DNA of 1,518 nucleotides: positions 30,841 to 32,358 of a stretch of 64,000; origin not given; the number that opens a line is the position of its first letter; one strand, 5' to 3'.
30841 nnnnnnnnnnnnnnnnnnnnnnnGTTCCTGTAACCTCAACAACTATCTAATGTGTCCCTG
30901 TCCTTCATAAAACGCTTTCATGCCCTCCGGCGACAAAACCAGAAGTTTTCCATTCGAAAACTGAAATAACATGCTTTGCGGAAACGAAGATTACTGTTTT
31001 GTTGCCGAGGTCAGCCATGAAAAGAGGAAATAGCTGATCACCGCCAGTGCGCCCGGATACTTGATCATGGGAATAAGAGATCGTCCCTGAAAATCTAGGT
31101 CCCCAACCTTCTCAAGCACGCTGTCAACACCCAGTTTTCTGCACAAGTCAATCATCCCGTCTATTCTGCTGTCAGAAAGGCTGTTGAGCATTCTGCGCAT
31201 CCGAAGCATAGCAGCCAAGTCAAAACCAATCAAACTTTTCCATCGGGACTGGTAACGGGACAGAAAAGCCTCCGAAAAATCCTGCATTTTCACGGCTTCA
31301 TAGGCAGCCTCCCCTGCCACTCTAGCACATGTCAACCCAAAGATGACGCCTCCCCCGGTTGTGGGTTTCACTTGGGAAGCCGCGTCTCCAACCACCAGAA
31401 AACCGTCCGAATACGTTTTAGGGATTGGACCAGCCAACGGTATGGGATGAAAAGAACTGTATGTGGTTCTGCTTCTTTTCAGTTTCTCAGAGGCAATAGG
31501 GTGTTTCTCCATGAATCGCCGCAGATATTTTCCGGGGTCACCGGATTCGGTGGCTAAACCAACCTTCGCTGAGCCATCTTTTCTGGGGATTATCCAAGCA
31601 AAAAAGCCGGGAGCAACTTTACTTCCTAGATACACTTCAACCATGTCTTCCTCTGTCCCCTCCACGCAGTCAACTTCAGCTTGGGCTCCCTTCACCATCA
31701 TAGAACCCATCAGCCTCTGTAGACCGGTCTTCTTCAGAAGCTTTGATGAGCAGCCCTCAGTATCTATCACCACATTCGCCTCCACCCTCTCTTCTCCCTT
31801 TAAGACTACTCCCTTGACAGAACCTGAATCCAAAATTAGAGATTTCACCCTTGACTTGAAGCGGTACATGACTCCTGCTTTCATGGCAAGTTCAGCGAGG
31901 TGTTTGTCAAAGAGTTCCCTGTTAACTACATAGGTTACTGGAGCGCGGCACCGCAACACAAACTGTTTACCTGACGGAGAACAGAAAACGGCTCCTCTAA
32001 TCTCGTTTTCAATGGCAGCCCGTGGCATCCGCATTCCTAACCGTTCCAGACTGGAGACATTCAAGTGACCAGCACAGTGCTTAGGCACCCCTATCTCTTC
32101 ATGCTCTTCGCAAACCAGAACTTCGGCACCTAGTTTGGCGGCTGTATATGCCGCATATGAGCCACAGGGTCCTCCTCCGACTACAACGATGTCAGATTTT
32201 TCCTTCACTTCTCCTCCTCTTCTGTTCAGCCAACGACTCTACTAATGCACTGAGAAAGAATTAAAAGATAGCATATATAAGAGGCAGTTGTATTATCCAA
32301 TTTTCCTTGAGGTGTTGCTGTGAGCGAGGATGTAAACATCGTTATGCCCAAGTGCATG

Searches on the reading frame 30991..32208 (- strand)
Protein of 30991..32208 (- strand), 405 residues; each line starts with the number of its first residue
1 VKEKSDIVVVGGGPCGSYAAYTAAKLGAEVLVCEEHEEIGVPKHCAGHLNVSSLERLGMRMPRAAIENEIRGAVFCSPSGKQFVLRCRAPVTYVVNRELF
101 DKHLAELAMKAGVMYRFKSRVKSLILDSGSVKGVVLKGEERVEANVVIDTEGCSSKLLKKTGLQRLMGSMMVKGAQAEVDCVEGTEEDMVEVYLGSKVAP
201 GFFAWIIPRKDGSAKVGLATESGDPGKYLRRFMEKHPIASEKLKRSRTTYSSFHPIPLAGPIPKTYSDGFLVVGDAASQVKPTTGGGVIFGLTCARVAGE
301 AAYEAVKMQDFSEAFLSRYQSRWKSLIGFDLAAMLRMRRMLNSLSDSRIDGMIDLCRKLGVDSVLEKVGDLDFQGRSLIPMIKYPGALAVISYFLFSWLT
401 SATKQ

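Call 6: search_protein_families(library=pfam, proteins=[window:30991-32208:-], max_evalue=0.1)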
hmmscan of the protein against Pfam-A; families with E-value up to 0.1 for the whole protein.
window:30991-32208:- (405 aa): 15 families
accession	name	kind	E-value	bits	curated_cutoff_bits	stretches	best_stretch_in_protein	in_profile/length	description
PF01494.25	FAD_binding_3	-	8.1e-16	58.6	22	1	5-288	2-304/349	FAD binding domain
PF01266.30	DAO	-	1.1e-14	55.2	27.9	2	90-227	141-278/353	FAD dependent oxidoreductase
PF05834.18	Lycopene_cycl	-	2.4e-13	50.4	23.4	2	6-170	1-159/380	Lycopene cyclase protein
PF04820.20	Trp_halogenase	-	2.1e-11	43.8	21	1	91-288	151-340/458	Tryptophan halogenase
PF12831.13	FAD_oxidored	-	2.7e-11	43.9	27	1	6-169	1-161/416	FAD dependent oxidoreductase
PF00890.30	FAD_binding_2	-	6.3e-10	39.2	20.4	2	6-46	1-41/414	FAD binding domain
PF22578.2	GGR_cat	-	1.5e-09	38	27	1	176-239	7-74/88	Geranylgeranyl reductase catalytic domain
PF01134.28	GIDA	-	9e-09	35.3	22.1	1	6-153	1-150/391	Glucose inhibited division protein A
PF03486.20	HI0933_like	-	9.8e-08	32.2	50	1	6-50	2-48/244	HI0933-like protein Rossmann domain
PF07992.20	Pyr_redox_2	-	3e-07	30.6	26.1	1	6-41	2-31/291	Pyridine nucleotide-disulphide oxidoreductase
PF00070.33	Pyr_redox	-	4.9e-06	27.4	22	1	7-40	2-35/82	Pyridine nucleotide-disulphide oxidoreductase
PF13450.12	NAD_binding_8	-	5.9e-06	26.9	21.9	1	9-40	1-32/68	NAD(P)-binding Rossmann-like domain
PF01946.23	Thi4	-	0.00014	21.6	26.2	1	4-187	17-210/235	Thi4 family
PF01262.27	AlaDh_PNT_C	-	0.0014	18.5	23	1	4-36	28-60/214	Alanine dehydrogenase/PNT, C-terminal domain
PF13738.12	Pyr_redox_3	-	0.021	14.5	30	1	8-36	1-30/305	Pyridine nucleotide-disulphide oxidoreductase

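Call 13: find_related_loci(query=window:30991-32208:-, collection=genome_contigs, flank=8000)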
Query window:30991-32208:- (405 aa) in genome_contigs; peptide patterns used: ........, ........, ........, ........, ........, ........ (x = any residue, [..] = any of these).
225 stretches matched a pattern; 12 encode a relative of the query (tblastn E <= 1e-3); 12 distinct loci.
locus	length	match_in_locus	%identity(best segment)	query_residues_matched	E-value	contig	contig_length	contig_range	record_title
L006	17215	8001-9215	90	1-405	0e+0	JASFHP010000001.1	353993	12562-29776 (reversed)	MAG: Candidatus Bathyarchaeota archaeon isolate D0608M20metaG_Bin_680 D0608M20metaG_FD_scaffold_1_c1, whole genome shotg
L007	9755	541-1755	87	1-405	0e+0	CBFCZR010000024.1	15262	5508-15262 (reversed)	MAG TPA_asm: Candidatus Bathyarchaeota archaeon isolate SRR6194934_binner123_Refined_40 genome assembly, contig: ERZ7813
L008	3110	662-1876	77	1-405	0e+0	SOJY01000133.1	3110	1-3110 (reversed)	MAG: Candidatus Bathyarchaeum sp. isolate E44_bin4 NODE_24721_length_3110_cov_8.198691, whole genome shotgun sequence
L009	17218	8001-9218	76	1-405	0e+0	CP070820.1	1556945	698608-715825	MAG: Candidatus Bathyarchaeum sp. isolate bin115 chromosome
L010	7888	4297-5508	73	1-405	0e+0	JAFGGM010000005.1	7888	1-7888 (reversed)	MAG: Candidatus Bathyarchaeum sp. isolate Zod_Metabat.1386 k87_257311, whole genome shotgun sequence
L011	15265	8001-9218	76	1-405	0e+0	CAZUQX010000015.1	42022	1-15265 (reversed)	MAG TPA_asm: uncultured Candidatus Bathyarchaeia archaeon isolate SRP323688_co1_42 genome assembly, contig: NODE_1705_le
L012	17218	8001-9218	70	1-405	0e+0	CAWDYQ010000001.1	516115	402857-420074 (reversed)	MAG: Candidatus Bathyarchaeota archaeon isolate MFD09779.bin.1.203 genome assembly, contig: contig_22846, whole genome s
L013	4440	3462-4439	83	1-323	0e+0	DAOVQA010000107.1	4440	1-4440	MAG TPA_asm: Candidatus Bathyarchaeota archaeon isolate CSMAG_1563 CSMAG_1563_k141_633518_length_4440_cov_52.7499, whole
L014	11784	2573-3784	58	1-401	1e-159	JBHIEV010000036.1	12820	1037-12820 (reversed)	MAG: Candidatus Bathyarchaeia archaeon isolate b2.sp2_bin.20 NODE_1351_length_12820_cov_17.612613, whole genome shotgun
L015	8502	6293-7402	40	6-372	6e-73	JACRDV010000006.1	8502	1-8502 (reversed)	MAG: Methanobacteriota archaeon isolate NC_groundwater_1681_Pr3_B-0.1um_36_11 SR-2_scaffold_141_24356, whole genome shot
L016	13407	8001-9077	32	3-374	4e-50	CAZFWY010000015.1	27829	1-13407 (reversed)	MAG TPA_asm: uncultured Thermofilaceae archaeon isolate SRP141552_co1_58 genome assembly, contig: NODE_621_length_27829_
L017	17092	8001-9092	31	1-359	9e-36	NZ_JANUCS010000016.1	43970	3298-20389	Methanosalsum natronophilum strain AME2 Ga0466811_16, whole genome shotgun sequence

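Call 26: search_protein_families(library=pfam, proteins=[L010:2771-3952:+, L010:611-2320:+, L010:2496-2771:+, L010:253-618:+, L006:6904-7464:-, L011:5232-7595:+, L011:4644-5198:+, L013:1006-2031:-, L013:2124-2669:+], max_evalue=0.01)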
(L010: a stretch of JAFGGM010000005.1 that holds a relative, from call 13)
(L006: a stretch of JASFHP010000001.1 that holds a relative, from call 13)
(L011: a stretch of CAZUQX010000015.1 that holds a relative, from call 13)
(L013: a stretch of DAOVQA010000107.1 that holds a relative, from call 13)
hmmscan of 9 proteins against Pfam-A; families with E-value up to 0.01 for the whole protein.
L010:2771-3952:+ (393 aa): 2 families
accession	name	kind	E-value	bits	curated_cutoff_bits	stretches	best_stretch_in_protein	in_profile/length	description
PF00589.27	Phage_integrase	-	1.9e-20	73.8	27.1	1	198-349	6-168/172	Phage integrase family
PF25208.1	DUF7838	-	0.0015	18.8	28.5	1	7-47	8-49/55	Domain of unknown function (DUF7838)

L010:611-2320:+ (569 aa): 0 families

L010:2496-2771:+ (91 aa): 0 families

L010:253-618:+ (121 aa): 0 families

L006:6904-7464:- (186 aa): 2 families
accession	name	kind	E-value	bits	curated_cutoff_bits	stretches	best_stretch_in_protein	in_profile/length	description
PF00352.27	TBP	-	7.6e-63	208.8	22.9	2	8-88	2-84/85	Transcription factor TFIID (or TATA-binding protein, TBP)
PF11858.14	DUF3378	-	3.3e-08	34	27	1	40-82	25-67/76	Domain of unknown function (DUF3378)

L011:5232-7595:+ (787 aa): 3 families
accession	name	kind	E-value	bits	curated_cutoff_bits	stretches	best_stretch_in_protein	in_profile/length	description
PF10102.14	DUF2341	-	2.6e-33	114.8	23.4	2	449-512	9-73/84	Domain of unknown function (DUF2341)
PF06439.18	3keto-disac_hyd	-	4.7e-07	30.5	26.8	1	270-431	24-187/187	3-keto-disaccharide hydrolase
PF05735.19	TSP_C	-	7.8e-05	23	25.6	1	316-345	46-75/198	Thrombospondin C-terminal region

L011:4644-5198:+ (184 aa): 0 families

L013:1006-2031:- (341 aa): 0 families

L013:2124-2669:+ (181 aa): 0 families
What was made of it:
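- Closest known: Classical. Different: The proteins carry an N-terminal zinc ribbon (a sub-threshold DUF7838 match) rather than a SAM-like domain detectable by Pfam (call 26).
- L010:2771-3952 matches PF00589 at 1.9e-20 (call 26).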

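Call 27: find_related_loci(query=L010:2771-3952:+, collection=metagenome_contigs, flank=10000)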
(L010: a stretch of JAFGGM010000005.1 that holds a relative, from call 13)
Query L010:2771-3952:+ (393 aa) in metagenome_contigs; peptide patterns used: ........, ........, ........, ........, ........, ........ (x = any residue, [..] = any of these).
600 stretches matched a pattern (row limit reached: there are more); 566 encode a relative of the query (tblastn E <= 1e-3); the best 80 are kept; 80 distinct loci.
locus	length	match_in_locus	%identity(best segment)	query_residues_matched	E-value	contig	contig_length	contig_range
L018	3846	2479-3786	58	2-393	1e-167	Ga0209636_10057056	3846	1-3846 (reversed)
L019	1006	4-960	73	77-393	6e-171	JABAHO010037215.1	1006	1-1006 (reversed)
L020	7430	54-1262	57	6-393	8e-145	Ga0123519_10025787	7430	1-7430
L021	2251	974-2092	58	8-393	1e-152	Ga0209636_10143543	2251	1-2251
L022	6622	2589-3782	55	1-393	1e-138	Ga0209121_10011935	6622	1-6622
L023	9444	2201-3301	55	6-393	3e-136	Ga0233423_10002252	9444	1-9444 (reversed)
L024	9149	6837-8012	53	5-393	5e-135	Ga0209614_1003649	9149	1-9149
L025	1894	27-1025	60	57-393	8e-145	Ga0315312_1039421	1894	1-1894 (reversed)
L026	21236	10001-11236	50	6-393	6e-132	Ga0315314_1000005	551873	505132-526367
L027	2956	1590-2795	51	7-393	9e-137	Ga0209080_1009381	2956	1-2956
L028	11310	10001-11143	53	5-393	2e-129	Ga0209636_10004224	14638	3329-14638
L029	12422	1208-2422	52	6-393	3e-129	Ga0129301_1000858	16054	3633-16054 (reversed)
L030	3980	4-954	61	74-393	2e-131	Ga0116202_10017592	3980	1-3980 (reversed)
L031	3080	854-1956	56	5-393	2e-132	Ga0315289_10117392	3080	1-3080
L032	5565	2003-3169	51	8-393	3e-125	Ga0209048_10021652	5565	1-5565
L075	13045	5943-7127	50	3-393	2e-113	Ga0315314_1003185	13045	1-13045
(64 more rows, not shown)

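Call 28: find_related_loci(query=L010:2771-3952:+, collection=viral_contigs, flank=10000)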
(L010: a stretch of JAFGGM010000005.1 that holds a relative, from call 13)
Query L010:2771-3952:+ (393 aa) in viral_contigs; peptide patterns used: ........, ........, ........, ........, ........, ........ (x = any residue, [..] = any of these).
3 stretches matched a pattern; 1 encode a relative of the query (tblastn E <= 1e-3); 1 distinct loci.
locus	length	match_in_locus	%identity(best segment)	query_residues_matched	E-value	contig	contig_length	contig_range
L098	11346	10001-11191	42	4-393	4e-104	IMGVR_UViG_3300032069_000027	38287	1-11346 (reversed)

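Call 51: find_homologous_proteins(query=L010:2771-3952:+, max_evalue=1e-100)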
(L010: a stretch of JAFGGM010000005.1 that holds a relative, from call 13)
Query L010:2771-3952:+ (393 aa): 682 proteins with E <= 1e-100 among 7640 candidates; the best 120 are listed.
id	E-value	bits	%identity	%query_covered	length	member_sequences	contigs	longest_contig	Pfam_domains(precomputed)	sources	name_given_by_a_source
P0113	4.9e-267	903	100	100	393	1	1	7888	PF00589.28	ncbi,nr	ncbi:MAG: site-specific integrase [Candidatus Bathyarchaeota archaeon]|nr:site-specific integrase [C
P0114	6.1e-227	771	87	99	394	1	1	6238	PF00589.28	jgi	jgi:integrase/recombinase XerD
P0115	2.6e-221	752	85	100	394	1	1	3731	PF00589.28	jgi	-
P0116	4.0e-216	735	84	99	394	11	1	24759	PF00589.28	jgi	jgi:integrase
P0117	4.2e-204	696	78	100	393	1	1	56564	PF00589.28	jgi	jgi:integrase/recombinase XerD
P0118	8.9e-190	648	77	99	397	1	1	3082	PF00589.28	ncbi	-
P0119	4.6e-188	643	88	83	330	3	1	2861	PF00589.28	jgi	jgi:integrase/recombinase XerD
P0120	5.9e-175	600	81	83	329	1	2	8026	PF00589.28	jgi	jgi:integrase/recombinase XerD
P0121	2.1e-174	598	86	79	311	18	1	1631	PF00589.28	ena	-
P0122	2.7e-171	588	73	95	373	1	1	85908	PF00589.28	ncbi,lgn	-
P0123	2.6e-168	578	84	79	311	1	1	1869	PF00589.28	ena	-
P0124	8.0e-163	560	80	79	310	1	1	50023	PF00589.28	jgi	jgi:integrase/recombinase XerD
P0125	3.5e-161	554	89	71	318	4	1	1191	PF00589.28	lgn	-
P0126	1.1e-158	546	77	81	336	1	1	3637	PF00589.28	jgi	jgi:integrase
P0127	7.6e-155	533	77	79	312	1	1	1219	PF00589.28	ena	-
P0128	2.6e-154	532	58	98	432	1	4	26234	PF00589.28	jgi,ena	-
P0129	3.7e-151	521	62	98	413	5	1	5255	PF00589.28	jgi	-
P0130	4.4e-150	518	61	98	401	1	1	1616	PF00589.28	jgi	-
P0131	3.4e-149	515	87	67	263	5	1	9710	PF00589.28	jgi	jgi:integrase/recombinase XerD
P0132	1.1e-146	507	60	98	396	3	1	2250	PF03811.18,PF00589.28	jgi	jgi:integrase/recombinase XerD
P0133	5.0e-146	504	54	98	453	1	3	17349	PF00589.28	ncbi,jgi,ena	-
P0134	2.0e-145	502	59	98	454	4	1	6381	PF00589.28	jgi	jgi:integrase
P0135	4.8e-145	501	74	79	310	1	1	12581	PF00589.28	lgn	-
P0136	7.6e-143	494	73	78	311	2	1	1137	PF00589.28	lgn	-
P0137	8.1e-143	494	69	82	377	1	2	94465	PF00589.28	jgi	jgi:integrase/recombinase XerD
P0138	3.6e-141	488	59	99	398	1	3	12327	PF00589.28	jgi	-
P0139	1.5e-140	486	59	99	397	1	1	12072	PF00589.28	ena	-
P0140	6.6e-140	484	53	99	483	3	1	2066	PF00589.28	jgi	-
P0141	5.1e-139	481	58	99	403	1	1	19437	PF00589.28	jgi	jgi:integrase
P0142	8.6e-139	481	56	99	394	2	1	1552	PF00589.28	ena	-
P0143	1.7e-138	480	54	98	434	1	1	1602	PF00589.28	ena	-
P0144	7.2e-138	478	69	79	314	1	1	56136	PF00589.28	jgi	jgi:integrase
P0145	1.0e-137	477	58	99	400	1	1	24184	PF00589.28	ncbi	ncbi:MAG: tyrosine-type recombinase/integrase [Candidatus Bathyarchaeia archaeon]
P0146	6.1e-137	475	55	100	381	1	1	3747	PF03811.18,PF00589.28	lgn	-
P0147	3.0e-135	469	55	100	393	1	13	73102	PF25208.2,PF00589.28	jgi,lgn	-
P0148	3.0e-135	469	58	98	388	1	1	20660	PF00589.28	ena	-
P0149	1.3e-134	467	55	100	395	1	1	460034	PF00589.28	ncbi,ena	-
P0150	1.2e-133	464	59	93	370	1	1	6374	PF00589.28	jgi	-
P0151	2.2e-133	463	55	100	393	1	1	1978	PF00589.28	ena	-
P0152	3.4e-133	462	52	99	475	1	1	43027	PF00589.28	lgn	-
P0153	3.7e-133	462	55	99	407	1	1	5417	PF00589.28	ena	-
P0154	5.2e-133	462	53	99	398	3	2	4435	PF00589.28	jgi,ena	jgi:integrase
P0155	1.1e-132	460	68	79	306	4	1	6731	PF00589.28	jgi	-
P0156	3.3e-132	459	55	100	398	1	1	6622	PF00589.28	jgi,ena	-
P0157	3.5e-131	456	53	100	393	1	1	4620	PF00589.28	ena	-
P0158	1.4e-130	454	67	78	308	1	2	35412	PF00589.28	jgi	jgi:integrase/recombinase XerD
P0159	4.2e-130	452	52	98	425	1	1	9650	PF00589.28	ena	-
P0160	1.5e-129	450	54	100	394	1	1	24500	PF00589.28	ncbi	-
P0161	3.0e-129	449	63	82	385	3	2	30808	PF00589.28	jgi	jgi:integrase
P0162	4.9e-129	449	53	98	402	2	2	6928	PF25208.2,PF00589.28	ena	-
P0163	8.4e-129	448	54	98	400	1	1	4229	PF00589.28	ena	-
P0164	9.6e-129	448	54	98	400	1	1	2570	PF00589.28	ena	-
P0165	6.5e-128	445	49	100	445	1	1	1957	PF00589.28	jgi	-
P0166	1.1e-127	444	54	98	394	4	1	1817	PF00589.28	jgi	jgi:integrase/recombinase XerD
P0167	1.2e-127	444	61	84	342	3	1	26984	PF00589.28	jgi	-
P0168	1.4e-127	444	54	98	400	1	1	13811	PF00589.28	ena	-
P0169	1.7e-127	443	54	98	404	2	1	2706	PF00589.28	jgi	jgi:integrase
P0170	2.6e-127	443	50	99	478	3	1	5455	PF00589.28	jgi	-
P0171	4.6e-127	442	60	85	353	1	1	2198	PF00589.28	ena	-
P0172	5.0e-127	442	54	98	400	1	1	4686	PF00589.28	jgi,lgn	-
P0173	7.1e-127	441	53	98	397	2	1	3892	PF00589.28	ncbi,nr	ncbi:MAG: tyrosine-type recombinase/integrase [Candidatus Bathyarchaeota archaeon]|nr:tyrosine-type 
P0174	8.5e-127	441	51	98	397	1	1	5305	PF00589.28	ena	-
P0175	4.4e-126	439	53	99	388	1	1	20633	PF00589.28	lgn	-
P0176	4.7e-126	439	53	98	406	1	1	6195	PF00589.28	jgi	-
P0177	8.2e-126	438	53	99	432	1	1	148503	PF00589.28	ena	-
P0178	1.2e-125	437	51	99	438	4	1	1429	PF00589.28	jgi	-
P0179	1.2e-125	437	62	81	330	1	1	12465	PF00589.28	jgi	jgi:integrase/recombinase XerD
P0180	4.2e-125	436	55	99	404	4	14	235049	PF00589.28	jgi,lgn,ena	jgi:integrase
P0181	5.9e-125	435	52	98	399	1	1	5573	PF00589.28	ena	-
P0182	8.2e-125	435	52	98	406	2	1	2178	PF00589.28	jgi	-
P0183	9.9e-125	434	49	98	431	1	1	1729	PF00589.28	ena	-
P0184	1.1e-124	434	53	98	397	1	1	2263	PF00589.28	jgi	-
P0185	1.2e-124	434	53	99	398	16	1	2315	PF00589.28,PF22823.3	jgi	jgi:integrase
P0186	1.4e-124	434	50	98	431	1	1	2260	PF00589.28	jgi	-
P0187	1.7e-124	434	52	98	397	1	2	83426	PF25208.2,PF00589.28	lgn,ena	-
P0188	4.3e-124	432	63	79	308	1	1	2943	PF00589.28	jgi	-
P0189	7.6e-124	431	64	79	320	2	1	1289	PF00589.28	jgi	jgi:integrase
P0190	1.5e-123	430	52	99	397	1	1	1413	PF00589.28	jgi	jgi:integrase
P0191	1.8e-123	430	63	79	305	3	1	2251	PF00589.28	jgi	-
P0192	2.1e-123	430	52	99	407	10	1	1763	PF00589.28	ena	-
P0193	2.8e-123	430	51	99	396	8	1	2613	PF00589.28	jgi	jgi:type 1 fimbriae regulatory protein FimB/type 1 fimbriae regulatory protein FimE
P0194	3.2e-123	429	53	99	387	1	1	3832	PF00589.28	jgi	-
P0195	3.8e-123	429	50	99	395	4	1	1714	PF00589.28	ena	-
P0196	3.8e-123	429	51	99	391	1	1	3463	PF00589.28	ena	-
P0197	4.8e-123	429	47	99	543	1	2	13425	PF00589.28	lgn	-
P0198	6.1e-123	428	51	99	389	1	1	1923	PF00589.28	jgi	jgi:integrase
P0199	7.8e-123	428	53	99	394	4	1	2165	PF00589.28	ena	-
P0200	8.8e-123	428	51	100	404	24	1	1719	PF00589.28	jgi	-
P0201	1.1e-122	428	52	96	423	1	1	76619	PF00589.28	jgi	jgi:integrase/transposase-like protein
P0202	1.5e-122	427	49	99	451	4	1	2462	PF00589.28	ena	-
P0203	2.4e-122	427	52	98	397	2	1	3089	PF00589.28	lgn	-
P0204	4.5e-122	426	51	100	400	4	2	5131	PF00589.28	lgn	-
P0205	9.7e-122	424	52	98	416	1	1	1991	PF00589.28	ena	-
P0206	1.1e-121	424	50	98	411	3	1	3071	PF00589.28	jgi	-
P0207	1.2e-121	424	53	100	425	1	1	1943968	PF00589.28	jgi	-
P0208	2.6e-121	423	51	100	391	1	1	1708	PF00589.28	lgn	-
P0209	3.8e-121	423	47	99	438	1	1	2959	PF00589.28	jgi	-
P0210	5.2e-121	422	52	99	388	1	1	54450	PF00589.28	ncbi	ncbi:MAG: site-specific integrase [Candidatus Bathyarchaeia archaeon]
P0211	5.3e-121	422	50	99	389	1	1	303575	PF00589.28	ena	-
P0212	8.5e-121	421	51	99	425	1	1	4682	PF00589.28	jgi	jgi:integrase/transposase-like protein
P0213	1.3e-120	421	50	99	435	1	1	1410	PF00589.28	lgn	-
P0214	2.4e-120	420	63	79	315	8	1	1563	PF00589.28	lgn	-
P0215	2.7e-120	420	51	98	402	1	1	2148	PF00589.28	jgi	-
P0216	2.7e-120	420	62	80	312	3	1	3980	PF00589.28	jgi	-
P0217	6.4e-120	419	53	98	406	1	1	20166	PF00589.28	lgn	-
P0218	6.6e-120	418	48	98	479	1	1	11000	PF00589.28,PF22823.3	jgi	jgi:integrase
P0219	7.7e-120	418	51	100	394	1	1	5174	PF00589.28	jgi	jgi:integrase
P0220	9.8e-120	418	54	98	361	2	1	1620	PF00589.28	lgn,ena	-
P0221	9.9e-120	418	51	99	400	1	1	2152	PF00589.28,PF22823.3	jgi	-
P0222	1.1e-119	418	89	53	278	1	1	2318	PF00589.28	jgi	jgi:integrase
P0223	1.2e-119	418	62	78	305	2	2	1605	PF27132.1,PF00589.28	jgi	-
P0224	3.1e-119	416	50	98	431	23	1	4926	PF00589.28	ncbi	-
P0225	4.8e-119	416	63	76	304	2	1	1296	PF00589.28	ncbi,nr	ncbi:site-specific integrase [Candidatus Bathyarchaeota archaeon]|nr:site-specific integrase [Candid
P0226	5.1e-119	416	52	98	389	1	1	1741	PF03811.18,PF00589.28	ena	-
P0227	5.4e-119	415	48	98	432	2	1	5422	PF00589.28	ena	-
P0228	7.1e-119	415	51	98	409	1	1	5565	PF00589.28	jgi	-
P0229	7.5e-119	415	50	100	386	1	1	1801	PF00589.28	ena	-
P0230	9.1e-119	415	50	98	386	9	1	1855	PF00589.28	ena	-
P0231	9.9e-119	415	49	99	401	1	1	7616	PF00589.28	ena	-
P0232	1.1e-118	414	64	74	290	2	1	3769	PF00589.28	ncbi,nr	ncbi:tyrosine-type recombinase/integrase, partial [Candidatus Bathyarchaeota archaeon]|nr:tyrosine-t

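Call 52: find_encoding_contigs(protein=P0117, flank=10000, max_places=2)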
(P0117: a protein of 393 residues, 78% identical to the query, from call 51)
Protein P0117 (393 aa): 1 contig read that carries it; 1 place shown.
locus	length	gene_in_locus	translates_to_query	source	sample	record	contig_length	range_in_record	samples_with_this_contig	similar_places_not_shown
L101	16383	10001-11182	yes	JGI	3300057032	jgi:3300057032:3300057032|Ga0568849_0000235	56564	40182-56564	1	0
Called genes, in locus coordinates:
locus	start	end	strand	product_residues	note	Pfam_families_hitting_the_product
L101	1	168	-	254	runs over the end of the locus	PF08423:Rad51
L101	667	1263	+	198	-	-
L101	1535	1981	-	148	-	PF13404:HTH_AsnC-type, PF13412:HTH_24 (weak), PF22482:AsnC_trans_reg_3 (faint)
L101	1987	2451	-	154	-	PF13404:HTH_AsnC-type, PF13412:HTH_24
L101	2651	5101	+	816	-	PF13360:PQQ_2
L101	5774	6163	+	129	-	-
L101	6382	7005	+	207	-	-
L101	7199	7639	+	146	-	-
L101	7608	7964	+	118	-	-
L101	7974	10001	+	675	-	PF01978:TrmB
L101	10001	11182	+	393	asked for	PF00589:Phage_integrase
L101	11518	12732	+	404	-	PF00890:FAD_binding_2 (faint), PF01266:DAO (weak), PF01494:FAD_binding_3, PF05834:Lycopene_cycl, PF07992:Pyr_redox_2 (weak), PF12831:FAD_oxidored, PF04820:Trp_halogenase (weak), PF22578:GGR_cat, +2 more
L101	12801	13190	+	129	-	PF01981:PTH2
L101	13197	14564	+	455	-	PF01142:TruD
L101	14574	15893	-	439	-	PF01336:tRNA_anti-codon, PF00152:tRNA-synt_2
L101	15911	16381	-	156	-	?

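Call 53: find_encoding_contigs(protein=P0116, flank=10000, max_places=2)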
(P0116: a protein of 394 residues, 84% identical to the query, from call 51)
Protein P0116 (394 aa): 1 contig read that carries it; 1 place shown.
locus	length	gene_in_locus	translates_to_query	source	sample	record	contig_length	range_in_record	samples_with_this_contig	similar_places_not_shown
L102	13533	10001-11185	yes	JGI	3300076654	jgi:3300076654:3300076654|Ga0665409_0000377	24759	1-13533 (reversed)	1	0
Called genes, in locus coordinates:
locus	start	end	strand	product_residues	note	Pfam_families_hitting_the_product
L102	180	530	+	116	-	PF01699:Na_Ca_ex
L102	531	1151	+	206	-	PF01699:Na_Ca_ex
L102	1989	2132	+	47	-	PF16762:RHH_6 (weak)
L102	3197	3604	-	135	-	-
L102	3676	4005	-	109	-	PF03692:CxxCxxCC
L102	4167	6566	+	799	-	PF01326:PPDK_N, PF00391:PEP-utilizers, PF02896:PEP-utilizers_C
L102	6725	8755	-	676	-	PF02922:CBM_48, PF00128:Alpha-amylase (weak), PF02806:Alpha-amylase_C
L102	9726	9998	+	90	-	-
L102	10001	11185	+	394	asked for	PF00589:Phage_integrase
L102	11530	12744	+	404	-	PF01266:DAO (weak), PF01494:FAD_binding_3, PF05834:Lycopene_cycl (weak), PF07992:Pyr_redox_2 (weak), PF12831:FAD_oxidored, PF13450:NAD_binding_8 (weak), PF04820:Trp_halogenase, PF22578:GGR_cat, +4 more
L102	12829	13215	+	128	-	PF01981:PTH2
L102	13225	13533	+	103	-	?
